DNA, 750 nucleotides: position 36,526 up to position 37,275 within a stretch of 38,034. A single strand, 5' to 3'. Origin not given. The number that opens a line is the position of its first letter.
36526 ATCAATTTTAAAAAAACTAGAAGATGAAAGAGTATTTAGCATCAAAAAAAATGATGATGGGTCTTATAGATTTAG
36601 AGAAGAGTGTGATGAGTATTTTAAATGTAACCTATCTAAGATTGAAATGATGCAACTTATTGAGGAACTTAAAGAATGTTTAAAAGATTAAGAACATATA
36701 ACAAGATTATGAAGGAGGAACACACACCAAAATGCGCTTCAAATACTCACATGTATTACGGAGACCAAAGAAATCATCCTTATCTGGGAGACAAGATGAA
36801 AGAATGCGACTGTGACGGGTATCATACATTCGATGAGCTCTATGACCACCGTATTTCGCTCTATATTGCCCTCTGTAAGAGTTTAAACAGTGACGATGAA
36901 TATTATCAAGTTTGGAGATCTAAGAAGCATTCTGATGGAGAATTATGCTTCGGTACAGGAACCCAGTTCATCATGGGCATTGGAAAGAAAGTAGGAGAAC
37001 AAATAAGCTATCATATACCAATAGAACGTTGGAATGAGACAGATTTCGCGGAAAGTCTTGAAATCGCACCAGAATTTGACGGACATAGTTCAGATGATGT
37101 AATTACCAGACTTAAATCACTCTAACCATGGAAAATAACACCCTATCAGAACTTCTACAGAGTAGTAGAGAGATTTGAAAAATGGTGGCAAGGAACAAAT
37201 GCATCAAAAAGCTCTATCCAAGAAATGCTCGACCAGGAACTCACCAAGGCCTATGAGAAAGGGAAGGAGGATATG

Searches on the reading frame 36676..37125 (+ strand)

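Call 85: search_protein_families(library=pfam, proteins=[window:36676-37125:+], max_evalue=0.01)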
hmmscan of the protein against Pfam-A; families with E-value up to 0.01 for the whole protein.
window:36676-37125:+ (149 aa): 1 family
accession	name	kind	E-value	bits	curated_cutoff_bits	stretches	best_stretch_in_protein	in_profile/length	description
PF25311.1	WDGH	-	8e-28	97.1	27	1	47-149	5-97/97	WDGH domain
